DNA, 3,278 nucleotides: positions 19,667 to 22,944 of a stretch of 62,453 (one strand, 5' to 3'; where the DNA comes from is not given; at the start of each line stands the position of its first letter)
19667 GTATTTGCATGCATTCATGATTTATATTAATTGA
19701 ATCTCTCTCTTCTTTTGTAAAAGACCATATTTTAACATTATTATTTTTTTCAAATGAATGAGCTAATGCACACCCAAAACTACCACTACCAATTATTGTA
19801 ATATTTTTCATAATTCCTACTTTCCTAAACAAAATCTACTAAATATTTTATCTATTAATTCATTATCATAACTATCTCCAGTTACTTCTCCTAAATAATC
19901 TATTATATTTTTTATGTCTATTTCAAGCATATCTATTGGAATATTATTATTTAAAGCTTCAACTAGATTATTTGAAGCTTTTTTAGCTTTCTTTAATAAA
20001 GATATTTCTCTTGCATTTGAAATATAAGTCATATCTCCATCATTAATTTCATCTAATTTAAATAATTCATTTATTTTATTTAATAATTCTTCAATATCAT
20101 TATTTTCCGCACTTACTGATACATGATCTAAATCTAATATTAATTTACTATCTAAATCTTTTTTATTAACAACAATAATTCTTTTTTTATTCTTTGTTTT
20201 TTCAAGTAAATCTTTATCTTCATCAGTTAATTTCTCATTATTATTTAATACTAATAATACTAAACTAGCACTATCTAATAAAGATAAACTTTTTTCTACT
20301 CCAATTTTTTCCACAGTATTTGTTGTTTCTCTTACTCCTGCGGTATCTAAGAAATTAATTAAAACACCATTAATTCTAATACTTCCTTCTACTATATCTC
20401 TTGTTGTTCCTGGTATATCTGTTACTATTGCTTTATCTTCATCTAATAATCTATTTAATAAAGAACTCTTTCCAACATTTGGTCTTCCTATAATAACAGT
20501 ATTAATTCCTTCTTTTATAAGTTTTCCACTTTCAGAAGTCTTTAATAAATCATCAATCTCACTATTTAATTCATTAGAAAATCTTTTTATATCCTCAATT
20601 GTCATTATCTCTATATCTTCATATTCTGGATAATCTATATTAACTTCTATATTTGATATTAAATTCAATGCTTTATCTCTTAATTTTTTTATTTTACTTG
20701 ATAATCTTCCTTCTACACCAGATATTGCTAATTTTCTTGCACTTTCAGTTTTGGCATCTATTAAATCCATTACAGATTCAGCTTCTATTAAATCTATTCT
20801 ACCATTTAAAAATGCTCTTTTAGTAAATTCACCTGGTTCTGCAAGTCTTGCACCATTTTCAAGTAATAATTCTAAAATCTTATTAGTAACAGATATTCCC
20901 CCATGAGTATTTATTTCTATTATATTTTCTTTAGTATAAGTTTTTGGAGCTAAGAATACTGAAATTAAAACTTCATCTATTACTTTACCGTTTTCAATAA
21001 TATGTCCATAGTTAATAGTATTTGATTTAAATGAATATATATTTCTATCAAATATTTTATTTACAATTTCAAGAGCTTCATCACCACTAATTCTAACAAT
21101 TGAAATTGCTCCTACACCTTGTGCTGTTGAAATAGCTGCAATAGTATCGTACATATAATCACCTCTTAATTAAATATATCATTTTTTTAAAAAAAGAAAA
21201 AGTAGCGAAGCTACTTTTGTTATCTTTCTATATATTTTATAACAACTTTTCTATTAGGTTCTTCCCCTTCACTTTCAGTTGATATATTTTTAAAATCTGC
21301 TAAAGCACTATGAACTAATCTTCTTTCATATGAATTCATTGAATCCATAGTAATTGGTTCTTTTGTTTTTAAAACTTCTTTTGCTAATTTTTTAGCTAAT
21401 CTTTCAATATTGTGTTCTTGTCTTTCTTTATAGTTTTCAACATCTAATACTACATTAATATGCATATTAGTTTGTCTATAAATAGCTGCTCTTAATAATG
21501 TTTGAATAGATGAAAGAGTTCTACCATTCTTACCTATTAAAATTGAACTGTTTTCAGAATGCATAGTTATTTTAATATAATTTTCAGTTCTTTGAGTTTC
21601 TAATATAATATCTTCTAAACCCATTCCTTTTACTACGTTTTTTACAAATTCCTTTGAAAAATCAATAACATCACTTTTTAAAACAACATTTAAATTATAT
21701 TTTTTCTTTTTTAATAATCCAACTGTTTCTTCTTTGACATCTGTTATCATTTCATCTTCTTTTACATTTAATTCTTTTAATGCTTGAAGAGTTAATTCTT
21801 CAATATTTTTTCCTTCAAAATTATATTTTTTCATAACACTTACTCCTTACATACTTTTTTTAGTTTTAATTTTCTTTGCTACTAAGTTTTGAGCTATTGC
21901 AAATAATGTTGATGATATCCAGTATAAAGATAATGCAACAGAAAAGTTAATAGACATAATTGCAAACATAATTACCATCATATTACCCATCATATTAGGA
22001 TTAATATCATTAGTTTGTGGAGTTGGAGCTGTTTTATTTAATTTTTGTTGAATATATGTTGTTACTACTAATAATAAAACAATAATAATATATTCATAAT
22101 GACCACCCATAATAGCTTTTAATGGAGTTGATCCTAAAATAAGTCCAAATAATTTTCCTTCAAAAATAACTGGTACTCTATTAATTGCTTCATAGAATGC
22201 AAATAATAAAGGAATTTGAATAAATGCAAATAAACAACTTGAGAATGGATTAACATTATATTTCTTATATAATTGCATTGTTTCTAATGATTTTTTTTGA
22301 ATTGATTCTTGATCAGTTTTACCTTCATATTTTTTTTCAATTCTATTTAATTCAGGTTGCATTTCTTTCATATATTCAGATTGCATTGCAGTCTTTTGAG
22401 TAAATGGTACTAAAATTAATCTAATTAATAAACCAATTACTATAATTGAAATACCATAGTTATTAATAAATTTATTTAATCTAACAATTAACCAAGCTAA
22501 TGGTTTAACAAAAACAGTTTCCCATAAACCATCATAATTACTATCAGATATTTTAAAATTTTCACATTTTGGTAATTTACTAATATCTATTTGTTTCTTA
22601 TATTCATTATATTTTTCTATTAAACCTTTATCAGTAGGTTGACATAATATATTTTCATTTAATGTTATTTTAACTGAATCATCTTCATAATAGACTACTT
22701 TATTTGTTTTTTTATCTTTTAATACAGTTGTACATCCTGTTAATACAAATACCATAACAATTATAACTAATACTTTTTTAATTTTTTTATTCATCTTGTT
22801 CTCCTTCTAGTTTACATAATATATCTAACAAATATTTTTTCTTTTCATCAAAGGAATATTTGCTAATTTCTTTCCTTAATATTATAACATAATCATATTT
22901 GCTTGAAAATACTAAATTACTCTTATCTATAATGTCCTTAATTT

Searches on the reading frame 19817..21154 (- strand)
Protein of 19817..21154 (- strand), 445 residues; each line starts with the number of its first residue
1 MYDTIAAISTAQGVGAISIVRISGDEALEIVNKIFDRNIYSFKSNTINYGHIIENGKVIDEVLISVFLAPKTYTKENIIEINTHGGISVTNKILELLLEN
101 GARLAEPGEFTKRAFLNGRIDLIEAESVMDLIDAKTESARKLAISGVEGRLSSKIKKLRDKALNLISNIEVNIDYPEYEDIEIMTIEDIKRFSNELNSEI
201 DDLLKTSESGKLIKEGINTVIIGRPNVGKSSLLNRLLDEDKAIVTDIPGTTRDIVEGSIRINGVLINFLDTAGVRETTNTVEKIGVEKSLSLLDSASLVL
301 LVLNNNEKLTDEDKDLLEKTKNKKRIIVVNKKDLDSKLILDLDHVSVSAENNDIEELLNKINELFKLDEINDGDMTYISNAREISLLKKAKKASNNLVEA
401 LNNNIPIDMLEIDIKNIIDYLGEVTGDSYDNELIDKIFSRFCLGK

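Call 7: search_protein_families(library=pfam, proteins=[window:19817-21154:-])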
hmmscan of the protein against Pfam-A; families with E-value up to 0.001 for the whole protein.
window:19817-21154:- (445 aa): 9 families
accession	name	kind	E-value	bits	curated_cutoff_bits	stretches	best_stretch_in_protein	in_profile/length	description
PF12631.12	MnmE_helical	-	4.1e-56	190.9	40.1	1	122-442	1-211/211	MnmE helical domain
PF10396.14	TrmE_N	-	2.8e-42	144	29.8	1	4-119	1-117/117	GTP-binding protein TrmE N-terminus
PF01926.29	MMR_HSR1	-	1.8e-27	96.1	21.9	1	219-331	2-113/113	50S ribosome-binding GTPase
PF02421.24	FeoB_N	-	7.2e-08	32.5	27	1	219-339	3-122/156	Ferrous iron transport protein B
PF00009.33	GTP_EFTU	-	3.7e-07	30.4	26.5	1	217-372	4-157/188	Elongation factor Tu GTP binding domain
PF00350.29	Dynamin_N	-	1.4e-06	28.8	27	0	220-252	2-34/168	Dynamin family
PF04548.22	AIG1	-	6.5e-05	22.8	27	1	218-322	2-109/212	AIG1 family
PF08477.19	Roc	-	0.00017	22.2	27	1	220-333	3-119/119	Ras of Complex, Roc, domain of DAPkinase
PF00071.28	Ras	-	0.00022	21.3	21.6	1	219-352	2-134/162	Ras family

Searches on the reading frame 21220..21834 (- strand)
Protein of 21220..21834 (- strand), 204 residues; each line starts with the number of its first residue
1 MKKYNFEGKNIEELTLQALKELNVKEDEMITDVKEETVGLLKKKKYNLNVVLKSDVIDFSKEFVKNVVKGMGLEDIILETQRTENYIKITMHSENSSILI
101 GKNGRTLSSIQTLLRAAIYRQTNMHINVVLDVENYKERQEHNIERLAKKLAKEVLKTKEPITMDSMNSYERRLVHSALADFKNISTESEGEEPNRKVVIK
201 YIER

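Call 7: search_protein_families(library=pfam, proteins=[window:21220-21834:-])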
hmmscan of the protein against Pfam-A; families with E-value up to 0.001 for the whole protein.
window:21220-21834:- (204 aa): 4 families
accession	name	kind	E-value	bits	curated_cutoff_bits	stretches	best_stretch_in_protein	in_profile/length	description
PF01424.28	R3H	-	2.9e-21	75.7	26.8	1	143-200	3-59/60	R3H domain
PF13083.13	KH_KhpA-B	-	1.2e-11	44.7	32.1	1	61-123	1-67/73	KhpA/KhpB, KH domain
PF07650.23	KH_2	-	8.1e-08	32.4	22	1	62-134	4-75/78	KH domain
PF14804.11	Jag_N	-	0.00025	21.8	25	1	6-38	1-33/50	Jag N-terminus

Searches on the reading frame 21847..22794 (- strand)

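Call 7: search_protein_families(library=pfam, proteins=[window:21847-22794:-])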
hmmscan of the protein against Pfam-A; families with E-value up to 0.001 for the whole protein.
window:21847-22794:- (315 aa): 1 family
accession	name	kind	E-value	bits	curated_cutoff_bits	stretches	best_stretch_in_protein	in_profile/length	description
PF02096.25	60KD_IMP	-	4e-42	144.4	35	1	113-307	1-162/163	60Kd inner membrane protein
